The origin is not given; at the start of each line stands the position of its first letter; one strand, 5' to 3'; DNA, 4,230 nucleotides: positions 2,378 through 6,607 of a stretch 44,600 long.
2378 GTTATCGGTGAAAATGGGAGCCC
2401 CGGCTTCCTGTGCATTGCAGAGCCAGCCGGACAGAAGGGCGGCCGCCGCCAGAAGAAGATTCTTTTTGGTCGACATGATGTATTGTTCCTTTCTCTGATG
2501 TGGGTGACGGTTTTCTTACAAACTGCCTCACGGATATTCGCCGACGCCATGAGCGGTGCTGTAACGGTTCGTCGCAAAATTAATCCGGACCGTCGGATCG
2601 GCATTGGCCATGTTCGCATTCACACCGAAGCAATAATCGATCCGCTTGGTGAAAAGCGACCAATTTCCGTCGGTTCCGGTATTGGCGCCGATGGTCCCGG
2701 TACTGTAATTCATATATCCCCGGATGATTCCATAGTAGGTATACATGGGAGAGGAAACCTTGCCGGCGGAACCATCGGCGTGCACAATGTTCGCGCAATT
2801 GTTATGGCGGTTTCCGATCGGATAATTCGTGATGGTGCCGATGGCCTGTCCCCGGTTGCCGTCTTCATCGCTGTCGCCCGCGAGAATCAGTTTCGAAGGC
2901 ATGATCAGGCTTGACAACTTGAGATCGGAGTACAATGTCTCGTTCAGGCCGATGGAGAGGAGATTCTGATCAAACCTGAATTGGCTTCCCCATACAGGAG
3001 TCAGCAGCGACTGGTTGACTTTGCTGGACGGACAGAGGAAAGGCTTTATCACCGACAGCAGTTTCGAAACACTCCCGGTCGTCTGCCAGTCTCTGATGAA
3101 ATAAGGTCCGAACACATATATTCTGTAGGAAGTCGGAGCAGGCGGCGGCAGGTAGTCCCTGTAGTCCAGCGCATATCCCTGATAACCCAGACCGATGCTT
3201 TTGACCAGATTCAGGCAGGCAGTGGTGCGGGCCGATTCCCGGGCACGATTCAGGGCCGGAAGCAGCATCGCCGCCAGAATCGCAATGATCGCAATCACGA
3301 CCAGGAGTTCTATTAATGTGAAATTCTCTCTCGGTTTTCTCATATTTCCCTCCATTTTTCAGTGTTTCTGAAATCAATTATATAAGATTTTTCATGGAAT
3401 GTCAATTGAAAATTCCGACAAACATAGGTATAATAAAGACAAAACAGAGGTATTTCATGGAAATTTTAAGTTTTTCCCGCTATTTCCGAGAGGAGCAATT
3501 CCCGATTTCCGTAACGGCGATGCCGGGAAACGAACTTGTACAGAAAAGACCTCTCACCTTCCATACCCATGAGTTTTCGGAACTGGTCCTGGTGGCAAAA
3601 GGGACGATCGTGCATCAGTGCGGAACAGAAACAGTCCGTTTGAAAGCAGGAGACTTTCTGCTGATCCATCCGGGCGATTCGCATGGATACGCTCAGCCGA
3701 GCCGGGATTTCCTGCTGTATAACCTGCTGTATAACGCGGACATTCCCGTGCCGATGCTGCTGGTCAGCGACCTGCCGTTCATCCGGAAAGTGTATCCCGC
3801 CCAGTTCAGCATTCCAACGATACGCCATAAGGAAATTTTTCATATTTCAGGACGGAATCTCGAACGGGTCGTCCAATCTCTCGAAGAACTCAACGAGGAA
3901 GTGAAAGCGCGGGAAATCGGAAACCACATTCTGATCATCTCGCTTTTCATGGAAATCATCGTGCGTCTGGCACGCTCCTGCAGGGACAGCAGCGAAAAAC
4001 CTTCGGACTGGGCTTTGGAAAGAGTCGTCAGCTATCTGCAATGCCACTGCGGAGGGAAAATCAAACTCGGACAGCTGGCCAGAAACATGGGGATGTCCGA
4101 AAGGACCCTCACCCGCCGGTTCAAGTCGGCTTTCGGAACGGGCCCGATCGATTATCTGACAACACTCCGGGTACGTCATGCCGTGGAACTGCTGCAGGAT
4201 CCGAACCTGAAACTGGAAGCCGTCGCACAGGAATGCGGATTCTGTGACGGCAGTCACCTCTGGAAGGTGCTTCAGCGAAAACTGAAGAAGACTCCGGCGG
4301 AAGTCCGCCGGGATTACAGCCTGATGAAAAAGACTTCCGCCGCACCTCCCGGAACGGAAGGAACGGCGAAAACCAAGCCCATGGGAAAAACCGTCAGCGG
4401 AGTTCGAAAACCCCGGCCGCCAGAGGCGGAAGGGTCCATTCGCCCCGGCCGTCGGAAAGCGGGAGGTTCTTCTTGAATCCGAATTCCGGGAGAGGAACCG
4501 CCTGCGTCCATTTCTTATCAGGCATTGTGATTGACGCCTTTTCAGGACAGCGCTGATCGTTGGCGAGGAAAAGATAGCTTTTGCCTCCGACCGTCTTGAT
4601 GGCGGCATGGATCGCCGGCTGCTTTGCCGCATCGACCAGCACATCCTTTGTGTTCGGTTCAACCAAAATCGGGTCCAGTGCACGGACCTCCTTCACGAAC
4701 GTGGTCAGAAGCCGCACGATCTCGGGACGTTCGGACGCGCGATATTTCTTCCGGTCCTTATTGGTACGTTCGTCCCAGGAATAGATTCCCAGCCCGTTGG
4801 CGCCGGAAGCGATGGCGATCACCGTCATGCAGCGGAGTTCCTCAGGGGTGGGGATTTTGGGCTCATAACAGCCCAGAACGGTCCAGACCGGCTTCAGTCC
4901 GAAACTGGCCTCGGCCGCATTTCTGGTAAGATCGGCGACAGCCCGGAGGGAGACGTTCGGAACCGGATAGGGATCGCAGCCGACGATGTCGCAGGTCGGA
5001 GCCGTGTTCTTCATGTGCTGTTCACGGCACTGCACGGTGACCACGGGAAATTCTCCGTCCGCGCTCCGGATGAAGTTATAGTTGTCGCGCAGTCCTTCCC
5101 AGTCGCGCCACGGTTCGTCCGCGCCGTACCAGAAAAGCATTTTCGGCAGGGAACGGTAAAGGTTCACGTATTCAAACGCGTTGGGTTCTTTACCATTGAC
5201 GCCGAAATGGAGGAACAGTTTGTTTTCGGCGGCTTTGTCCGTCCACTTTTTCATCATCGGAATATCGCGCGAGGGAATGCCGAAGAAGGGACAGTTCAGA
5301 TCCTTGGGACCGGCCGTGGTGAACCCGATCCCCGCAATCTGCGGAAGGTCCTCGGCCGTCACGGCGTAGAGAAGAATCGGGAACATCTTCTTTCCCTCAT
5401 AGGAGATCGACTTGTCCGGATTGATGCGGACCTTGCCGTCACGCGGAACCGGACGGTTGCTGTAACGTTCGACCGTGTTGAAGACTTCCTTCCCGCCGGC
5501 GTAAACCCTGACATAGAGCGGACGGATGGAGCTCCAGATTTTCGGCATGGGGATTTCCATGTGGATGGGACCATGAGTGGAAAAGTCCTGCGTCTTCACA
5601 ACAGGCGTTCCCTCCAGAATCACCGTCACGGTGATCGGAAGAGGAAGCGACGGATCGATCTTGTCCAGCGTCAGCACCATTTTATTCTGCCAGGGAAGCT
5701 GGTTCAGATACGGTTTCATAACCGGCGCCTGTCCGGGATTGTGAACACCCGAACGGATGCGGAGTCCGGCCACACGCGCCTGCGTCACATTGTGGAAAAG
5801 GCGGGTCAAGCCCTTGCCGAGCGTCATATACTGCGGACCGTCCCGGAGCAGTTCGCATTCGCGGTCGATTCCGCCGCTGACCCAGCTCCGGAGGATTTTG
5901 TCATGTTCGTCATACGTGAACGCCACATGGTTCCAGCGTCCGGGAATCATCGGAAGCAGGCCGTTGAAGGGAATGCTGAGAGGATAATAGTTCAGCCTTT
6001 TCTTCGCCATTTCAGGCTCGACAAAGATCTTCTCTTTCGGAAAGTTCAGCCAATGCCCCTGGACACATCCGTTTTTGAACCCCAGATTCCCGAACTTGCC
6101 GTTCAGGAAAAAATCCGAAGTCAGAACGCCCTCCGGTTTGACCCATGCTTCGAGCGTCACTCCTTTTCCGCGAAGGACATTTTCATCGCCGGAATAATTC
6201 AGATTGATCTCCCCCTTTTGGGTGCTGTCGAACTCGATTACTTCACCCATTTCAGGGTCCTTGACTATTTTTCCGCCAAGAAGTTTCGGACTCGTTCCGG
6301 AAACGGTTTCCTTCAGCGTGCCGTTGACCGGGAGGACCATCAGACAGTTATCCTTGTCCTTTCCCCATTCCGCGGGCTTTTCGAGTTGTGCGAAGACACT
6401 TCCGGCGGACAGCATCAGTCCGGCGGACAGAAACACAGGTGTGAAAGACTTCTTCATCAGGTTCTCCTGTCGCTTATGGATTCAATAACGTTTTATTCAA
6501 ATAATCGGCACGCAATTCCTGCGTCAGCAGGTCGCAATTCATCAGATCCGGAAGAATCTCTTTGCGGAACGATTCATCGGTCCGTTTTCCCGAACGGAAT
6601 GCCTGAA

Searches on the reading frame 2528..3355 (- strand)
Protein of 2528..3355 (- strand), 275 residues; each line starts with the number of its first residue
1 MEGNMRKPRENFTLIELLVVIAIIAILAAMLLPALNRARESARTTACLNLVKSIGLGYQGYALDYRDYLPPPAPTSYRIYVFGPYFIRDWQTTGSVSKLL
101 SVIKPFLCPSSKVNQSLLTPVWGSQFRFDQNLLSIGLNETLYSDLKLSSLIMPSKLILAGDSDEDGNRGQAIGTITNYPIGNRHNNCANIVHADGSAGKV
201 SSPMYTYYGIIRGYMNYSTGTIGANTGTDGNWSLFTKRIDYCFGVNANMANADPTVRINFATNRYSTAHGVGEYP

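Call 62: search_protein_families(library=pfam, proteins=[window:2528-3355:-], max_evalue=0.001)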
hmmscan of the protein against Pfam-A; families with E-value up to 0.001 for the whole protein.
window:2528-3355:- (275 aa): 2 families
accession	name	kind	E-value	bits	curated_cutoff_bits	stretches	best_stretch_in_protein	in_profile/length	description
PF07596.16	SBP_bac_10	-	0.00019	22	23.3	0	37-71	2-35/268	Protein of unknown function (DUF1559)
PF07963.17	N_methyl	-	0.00028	20.8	21.2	1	12-32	7-27/27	Prokaryotic N-terminal methylation motif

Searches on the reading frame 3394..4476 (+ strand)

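Call 7: search_protein_families(library=pfam, proteins=[window:3394-4476:+], max_evalue=0.01)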
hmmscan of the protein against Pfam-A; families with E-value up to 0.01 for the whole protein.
window:3394-4476:+ (360 aa): 4 families
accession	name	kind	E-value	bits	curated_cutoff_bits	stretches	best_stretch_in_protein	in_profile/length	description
PF12833.13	HTH_18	-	1.5e-20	73.7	33.6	1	228-306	1-79/80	Helix-turn-helix domain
PF00165.29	HTH_AraC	-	6.2e-15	55.3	26.6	2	221-256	7-42/42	Bacterial regulatory helix-turn-helix proteins, AraC family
PF02311.25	AraC_binding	-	1.4e-10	41.4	21.1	1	57-113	19-76/135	AraC-like ligand binding domain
PF07883.17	Cupin_2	-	1.9e-08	34.4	27.2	1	56-103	13-60/70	Cupin domain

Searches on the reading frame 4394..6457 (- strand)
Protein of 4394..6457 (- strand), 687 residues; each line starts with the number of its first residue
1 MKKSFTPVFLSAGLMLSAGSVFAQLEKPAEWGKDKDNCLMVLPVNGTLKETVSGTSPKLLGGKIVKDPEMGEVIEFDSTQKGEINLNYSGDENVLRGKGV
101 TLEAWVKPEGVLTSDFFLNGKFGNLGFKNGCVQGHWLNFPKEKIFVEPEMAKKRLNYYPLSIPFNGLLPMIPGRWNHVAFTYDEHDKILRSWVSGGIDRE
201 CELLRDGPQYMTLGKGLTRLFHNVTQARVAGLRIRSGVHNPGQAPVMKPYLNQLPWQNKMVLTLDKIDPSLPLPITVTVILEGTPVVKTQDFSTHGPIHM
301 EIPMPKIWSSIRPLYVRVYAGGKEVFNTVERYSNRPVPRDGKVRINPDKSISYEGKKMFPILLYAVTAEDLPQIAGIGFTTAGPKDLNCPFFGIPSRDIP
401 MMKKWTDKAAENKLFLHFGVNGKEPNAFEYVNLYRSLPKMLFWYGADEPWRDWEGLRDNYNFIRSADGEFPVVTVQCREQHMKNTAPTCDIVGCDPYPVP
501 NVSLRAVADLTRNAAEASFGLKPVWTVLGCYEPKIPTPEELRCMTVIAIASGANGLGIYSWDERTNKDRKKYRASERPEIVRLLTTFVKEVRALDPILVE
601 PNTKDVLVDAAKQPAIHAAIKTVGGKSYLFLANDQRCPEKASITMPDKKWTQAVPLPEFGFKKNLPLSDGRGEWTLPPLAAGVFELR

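Call 7: search_protein_families(library=pfam, proteins=[window:4394-6457:-], max_evalue=0.01)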
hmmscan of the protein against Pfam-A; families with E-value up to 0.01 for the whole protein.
window:4394-6457:- (687 aa): 1 family
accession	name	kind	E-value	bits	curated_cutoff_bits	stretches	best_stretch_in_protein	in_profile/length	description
PF13385.13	Laminin_G_3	-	0.00016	22.3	27.6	1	93-185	12-91/151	Concanavalin A-like lectin/glucanases superfamily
